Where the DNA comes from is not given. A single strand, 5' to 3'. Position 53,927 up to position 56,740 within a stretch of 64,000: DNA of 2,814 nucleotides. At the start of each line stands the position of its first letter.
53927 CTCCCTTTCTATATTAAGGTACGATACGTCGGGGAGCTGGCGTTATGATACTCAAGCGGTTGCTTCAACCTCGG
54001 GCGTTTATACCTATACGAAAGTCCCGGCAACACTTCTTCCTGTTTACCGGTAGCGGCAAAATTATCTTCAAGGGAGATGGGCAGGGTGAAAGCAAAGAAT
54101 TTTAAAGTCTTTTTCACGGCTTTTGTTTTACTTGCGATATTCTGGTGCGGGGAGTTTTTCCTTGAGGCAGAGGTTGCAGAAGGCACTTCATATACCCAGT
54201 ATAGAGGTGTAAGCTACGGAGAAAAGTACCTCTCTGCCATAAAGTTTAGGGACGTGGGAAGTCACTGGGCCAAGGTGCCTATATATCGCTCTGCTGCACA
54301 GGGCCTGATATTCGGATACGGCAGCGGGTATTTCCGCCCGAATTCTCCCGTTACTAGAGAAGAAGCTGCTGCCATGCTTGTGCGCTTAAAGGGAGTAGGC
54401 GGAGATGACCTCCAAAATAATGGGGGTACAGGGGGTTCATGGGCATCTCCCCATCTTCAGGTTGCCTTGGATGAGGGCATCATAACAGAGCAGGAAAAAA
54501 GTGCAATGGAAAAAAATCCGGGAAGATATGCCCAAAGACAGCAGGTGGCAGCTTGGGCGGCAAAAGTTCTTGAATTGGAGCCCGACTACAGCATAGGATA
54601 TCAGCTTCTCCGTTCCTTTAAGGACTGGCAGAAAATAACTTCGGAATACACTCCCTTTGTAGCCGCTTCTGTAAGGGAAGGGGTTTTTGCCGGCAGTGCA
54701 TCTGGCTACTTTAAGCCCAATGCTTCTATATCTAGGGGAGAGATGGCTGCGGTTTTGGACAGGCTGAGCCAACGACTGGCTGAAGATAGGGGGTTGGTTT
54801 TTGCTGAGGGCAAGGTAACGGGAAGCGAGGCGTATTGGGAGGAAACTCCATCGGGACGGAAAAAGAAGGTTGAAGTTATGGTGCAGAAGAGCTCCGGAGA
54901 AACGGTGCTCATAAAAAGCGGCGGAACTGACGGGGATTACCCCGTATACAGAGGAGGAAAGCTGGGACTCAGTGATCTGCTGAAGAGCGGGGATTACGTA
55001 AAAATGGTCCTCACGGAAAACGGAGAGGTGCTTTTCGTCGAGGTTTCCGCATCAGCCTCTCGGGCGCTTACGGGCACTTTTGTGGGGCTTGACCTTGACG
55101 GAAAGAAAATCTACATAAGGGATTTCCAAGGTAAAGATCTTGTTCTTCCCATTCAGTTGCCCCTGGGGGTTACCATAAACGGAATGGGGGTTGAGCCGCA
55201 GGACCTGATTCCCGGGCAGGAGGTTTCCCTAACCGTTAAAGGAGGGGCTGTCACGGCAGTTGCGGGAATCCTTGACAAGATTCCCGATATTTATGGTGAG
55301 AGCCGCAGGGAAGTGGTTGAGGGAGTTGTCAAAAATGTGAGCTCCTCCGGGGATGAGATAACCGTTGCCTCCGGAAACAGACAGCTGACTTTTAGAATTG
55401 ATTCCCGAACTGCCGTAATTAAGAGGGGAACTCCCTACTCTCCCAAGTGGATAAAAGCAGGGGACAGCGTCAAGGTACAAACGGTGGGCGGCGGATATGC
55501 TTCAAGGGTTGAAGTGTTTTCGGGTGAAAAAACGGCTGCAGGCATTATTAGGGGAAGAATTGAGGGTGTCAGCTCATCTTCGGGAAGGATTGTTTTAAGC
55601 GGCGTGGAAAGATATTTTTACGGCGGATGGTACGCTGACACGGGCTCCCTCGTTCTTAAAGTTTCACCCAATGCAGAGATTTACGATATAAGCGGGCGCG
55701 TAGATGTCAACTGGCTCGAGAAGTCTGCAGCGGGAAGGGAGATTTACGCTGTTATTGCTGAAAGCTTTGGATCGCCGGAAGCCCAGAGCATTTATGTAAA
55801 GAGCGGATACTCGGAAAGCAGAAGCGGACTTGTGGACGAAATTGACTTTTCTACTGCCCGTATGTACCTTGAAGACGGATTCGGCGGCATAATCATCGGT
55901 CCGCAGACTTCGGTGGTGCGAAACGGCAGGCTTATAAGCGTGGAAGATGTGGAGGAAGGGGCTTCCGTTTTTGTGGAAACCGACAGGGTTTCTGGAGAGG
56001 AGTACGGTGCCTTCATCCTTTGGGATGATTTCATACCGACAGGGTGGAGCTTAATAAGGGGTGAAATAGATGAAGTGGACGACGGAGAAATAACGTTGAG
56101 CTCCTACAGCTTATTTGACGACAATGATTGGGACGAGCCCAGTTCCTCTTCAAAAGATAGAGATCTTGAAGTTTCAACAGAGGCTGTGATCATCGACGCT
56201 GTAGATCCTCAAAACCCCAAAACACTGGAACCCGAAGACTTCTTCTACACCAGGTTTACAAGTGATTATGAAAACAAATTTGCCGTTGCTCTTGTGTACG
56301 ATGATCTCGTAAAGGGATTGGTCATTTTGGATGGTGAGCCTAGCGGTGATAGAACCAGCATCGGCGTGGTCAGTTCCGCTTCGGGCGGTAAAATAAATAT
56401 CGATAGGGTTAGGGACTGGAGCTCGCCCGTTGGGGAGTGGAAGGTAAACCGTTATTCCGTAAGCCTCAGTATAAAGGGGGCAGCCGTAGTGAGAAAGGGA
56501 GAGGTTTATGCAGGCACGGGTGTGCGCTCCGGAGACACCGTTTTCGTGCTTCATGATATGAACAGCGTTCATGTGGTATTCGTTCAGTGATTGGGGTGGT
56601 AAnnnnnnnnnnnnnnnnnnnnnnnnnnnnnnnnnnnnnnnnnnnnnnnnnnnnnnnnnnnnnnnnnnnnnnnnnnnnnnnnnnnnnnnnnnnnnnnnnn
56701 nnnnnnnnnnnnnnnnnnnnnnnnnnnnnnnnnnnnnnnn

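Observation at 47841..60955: The canonical csrA-flagellin adjacency is split by a ~13-kb GC-elevated surface-protein island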

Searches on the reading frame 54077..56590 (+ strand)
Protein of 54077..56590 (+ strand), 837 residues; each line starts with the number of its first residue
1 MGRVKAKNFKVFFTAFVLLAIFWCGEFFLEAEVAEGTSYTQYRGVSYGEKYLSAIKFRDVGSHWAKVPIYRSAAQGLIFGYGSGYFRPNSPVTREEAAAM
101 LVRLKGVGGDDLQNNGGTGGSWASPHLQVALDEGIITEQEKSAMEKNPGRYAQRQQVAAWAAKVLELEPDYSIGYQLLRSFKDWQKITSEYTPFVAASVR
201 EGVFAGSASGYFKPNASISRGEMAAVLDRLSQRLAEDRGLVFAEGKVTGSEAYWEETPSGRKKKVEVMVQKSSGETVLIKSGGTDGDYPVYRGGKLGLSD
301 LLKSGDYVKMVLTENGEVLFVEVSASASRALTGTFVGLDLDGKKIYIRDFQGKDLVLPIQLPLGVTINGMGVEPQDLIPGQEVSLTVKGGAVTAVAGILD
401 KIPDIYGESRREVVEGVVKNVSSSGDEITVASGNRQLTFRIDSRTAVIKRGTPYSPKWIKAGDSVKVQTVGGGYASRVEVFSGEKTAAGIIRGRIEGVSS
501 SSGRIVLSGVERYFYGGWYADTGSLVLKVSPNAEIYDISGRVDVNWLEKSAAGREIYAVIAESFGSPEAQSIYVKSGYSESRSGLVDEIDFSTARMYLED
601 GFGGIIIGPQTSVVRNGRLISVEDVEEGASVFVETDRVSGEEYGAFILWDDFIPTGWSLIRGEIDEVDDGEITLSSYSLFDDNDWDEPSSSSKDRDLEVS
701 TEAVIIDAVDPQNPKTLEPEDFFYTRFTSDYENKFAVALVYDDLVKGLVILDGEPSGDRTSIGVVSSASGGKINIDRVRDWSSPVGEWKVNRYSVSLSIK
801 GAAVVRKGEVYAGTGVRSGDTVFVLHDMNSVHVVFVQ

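Call 4: search_protein_families(library=pfam, proteins=[window:54077-56590:+])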
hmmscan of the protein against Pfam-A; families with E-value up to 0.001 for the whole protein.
window:54077-56590:+ (837 aa): 2 families
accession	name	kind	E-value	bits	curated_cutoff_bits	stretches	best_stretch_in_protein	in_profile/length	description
PF00395.25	SLH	-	4.2e-25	87.9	20.8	2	180-224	1-44/44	S-layer homology domain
PF18914.6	DUF5666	-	0.00067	20.3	27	0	415-469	1-46/60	Domain of unknown function (DUF5666)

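Call 22: find_homologous_proteins(query=window:54077-56590:+, max_evalue=0.00001)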
Query window:54077-56590:+ (837 aa): 12 proteins with E <= 0.00001 among 8000 candidates.
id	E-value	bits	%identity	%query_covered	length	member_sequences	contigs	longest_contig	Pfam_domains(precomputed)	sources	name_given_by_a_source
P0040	0.0e+0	1844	100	100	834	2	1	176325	PF00395.26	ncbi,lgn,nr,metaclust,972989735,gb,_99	ncbi:MAG: Mg chelatase, cobalamin biosynthesis protein CobN [Clostridia bacterium 41_269]|nr:MAG: Mg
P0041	3.9e-168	579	37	95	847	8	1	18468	PF00395.26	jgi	jgi:hypothetical protein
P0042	9.7e-117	409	32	95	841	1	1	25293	PF00395.26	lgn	-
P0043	4.2e-12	63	28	23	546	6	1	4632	PF23916.2,PF00395.26,PF00704.35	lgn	-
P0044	8.5e-11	59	29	25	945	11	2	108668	PF00395.26,PF00082.28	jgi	-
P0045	2.6e-10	57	30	21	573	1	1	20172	PF00395.26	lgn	-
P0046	3.9e-10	57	26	20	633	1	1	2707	PF00395.26,PF01835.26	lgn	-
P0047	1.6e-9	55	29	20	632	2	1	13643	PF00395.26,PF01835.26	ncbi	-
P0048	6.4e-9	53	26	21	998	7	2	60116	PF00395.26,PF00082.28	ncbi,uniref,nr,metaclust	ncbi:hypothetical protein TR75_04535 [Hydrogenibacillus schlegelii]|uniref:SLH domain-containing pro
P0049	1.9e-8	51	34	13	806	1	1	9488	PF00395.26,PF00082.28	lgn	-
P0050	3.8e-8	50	44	7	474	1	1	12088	PF01522.27,PF00395.26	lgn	-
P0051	8.8e-7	46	26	21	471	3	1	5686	PF00395.26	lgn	-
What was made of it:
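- Tried and rejected: Word-indexed homolog searches: the SLH1 search was swamped by generic SLH proteins and returned 3 true orthologs among 12 hits (call 22).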

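Call 23: find_encoding_contigs(protein=P0041, flank=10000, max_places=3)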
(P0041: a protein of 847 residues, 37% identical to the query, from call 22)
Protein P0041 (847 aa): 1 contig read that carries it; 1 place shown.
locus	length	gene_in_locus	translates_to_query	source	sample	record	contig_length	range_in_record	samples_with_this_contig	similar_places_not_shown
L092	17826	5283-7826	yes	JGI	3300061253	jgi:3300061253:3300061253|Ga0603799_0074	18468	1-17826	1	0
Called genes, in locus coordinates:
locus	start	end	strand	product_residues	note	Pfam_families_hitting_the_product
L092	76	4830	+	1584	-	PF01833:TIG, PF16179:RHD_dimer (faint), PF20144:TIG_SUH (faint), PF01833:TIG, PF25059:FN3_DSCAM-DSCAML_C (faint), PF01833:TIG, PF00041:fn3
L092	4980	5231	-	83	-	-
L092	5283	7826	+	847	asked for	PF00395:SLH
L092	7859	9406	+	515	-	PF00395:SLH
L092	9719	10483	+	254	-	PF00005:ABC_tran, PF02463:SMC_N, PF13304:AAA_21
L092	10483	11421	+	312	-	PF01458:SUFBD_core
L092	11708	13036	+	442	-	PF00669:Flagellin_N, PF00700:Flagellin_C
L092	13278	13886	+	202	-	PF27299:TP0873_N (weak), PF26154:DUF8042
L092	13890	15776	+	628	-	PF20157:Maf_flag10_N (faint), PF01973:MptE-like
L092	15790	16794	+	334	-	PF04321:RmlD_sub_bind, PF05368:NmrA, PF01073:3Beta_HSD, PF01370:Epimerase, PF02719:Polysacc_synt_2, PF07993:NAD_binding_4, PF13460:NAD_binding_10, PF16363:GDP_Man_Dehyd, +1 more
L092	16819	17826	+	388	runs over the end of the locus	PF00155:Aminotran_1_2 (weak), PF01041:DegT_DnrJ_EryC1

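Call 24: find_encoding_contigs(protein=P0042, flank=10000, max_places=3)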
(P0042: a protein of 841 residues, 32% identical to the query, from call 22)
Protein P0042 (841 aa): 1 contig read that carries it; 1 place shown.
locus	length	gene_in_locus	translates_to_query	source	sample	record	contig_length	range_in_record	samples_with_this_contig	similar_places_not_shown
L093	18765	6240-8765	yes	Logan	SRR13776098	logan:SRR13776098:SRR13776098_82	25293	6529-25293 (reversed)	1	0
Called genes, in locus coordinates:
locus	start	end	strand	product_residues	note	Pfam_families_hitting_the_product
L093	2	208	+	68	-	?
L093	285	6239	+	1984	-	PF01833:TIG, PF20144:TIG_SUH (faint), PF01833:TIG, PF00041:fn3 (faint)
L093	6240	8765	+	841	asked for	PF00395:SLH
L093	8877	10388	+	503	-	PF00395:SLH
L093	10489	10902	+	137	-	PF18765:Polbeta (weak)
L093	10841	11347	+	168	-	PF20797:HepT-like_2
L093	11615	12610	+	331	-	PF01073:3Beta_HSD, PF01370:Epimerase, PF02719:Polysacc_synt_2, PF04321:RmlD_sub_bind, PF05368:NmrA, PF07993:NAD_binding_4, PF13460:NAD_binding_10, PF16363:GDP_Man_Dehyd, +1 more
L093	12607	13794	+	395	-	PF01041:DegT_DnrJ_EryC1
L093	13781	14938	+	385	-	PF02350:Epimerase_2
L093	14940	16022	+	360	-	PF03102:NeuB, PF08666:SAF (weak)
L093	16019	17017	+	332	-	PF00551:Formyl_trans_N, PF02911:Formyl_trans_C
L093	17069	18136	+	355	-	PF00571:CBS, PF00483:NTP_transferase, PF12804:NTP_transf_3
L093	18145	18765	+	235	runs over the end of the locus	PF02348:CTP_transf_3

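Call 50: search_protein_families(library=ncbifam, proteins=[window:54077-56590:+], max_evalue=0.001)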
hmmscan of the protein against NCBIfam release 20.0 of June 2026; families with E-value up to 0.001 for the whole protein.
window:54077-56590:+ (837 aa): 1 family
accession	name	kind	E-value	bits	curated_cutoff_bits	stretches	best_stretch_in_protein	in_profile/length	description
NF033190.2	inl_like_NEAT_1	exception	2e-05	23.1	1275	0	153-238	619-698/754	NEAT domain-containing leucine-rich repeat protein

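Call 65: predict_structure(alignment_id=A7)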
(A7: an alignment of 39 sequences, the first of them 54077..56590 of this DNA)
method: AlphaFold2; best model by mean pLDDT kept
length: 837 residues; sequences in the alignment: 39
mean_pLDDT: 87.9   pTM: 0.54
mean pLDDT of the five models: 87.9, 87.5, 86.9, 86.9, 86.5
residues with pLDDT >= 90: 527; 70-90: 235; 50-70: 49; < 50: 26
segments of 3 or more residues with pLDDT < 50: 1-6, 29-36, 116-118, 402-409
pLDDT, mean of each block of 10 residues (from residue 1): 49 81 61 57 92 93 92 94 90 96 80 51 88 96 93 98 94 78 95 92 80 96 95 91 93 90 94 88 92 92 93 95 72 90 86 84 70 78 80 82 46 84 83 87 81 77 85 84 75 97 97 95 94 92 96 97 88 96 94 92 88 91 90 95 95 90 96 95 83 87 97 95 96 97 95 89 96 96 91 94 95 95 95 96
secondary structure, 60 per line:
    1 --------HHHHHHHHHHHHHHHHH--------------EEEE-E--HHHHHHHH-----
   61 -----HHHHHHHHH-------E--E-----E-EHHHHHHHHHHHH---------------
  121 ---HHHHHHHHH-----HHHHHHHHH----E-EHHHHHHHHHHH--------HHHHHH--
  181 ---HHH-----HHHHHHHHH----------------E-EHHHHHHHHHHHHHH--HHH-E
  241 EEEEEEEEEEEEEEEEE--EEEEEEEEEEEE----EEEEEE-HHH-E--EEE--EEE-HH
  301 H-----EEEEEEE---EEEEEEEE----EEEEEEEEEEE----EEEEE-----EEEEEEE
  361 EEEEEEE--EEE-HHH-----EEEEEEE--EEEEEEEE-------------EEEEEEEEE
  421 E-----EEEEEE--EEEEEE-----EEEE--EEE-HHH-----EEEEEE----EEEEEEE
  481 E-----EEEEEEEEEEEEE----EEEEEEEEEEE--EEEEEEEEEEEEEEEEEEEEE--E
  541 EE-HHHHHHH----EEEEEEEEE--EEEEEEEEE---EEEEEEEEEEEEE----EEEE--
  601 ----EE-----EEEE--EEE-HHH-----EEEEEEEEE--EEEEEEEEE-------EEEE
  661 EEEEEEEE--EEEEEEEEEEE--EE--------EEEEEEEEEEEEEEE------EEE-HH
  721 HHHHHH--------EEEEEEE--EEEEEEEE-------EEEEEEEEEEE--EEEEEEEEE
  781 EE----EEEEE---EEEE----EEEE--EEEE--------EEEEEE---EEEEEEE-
elements in order (helices of 4 or more, strands of 3 or more residues): H9-25 E40-43 H48-55 H66-74 H94-105 H124-132 H138-146 H154-164 H173-178 H192-200 H220-233 E240-257 E260-271 E276-281 E290-292 E295-297 E307-313 E317-324 E329-339 E344-348 E354-367 E370-372 E382-388 E391-398 E412-421 E427-432 E435-440 E446-449 E452-454 E464-469 E474-481 E487-499 E504-514 E517-537 E540-542 H544-550 E555-563 E566-574 E578-590 E595-598 E612-615 E618-620 E630-638 E641-649 E657-668 E671-681 E694-708 E715-717 H719-726 E735-741 E744-751 E759-769 E772-782 E787-791 E795-798 E803-806 E809-812 E821-826 E830-836
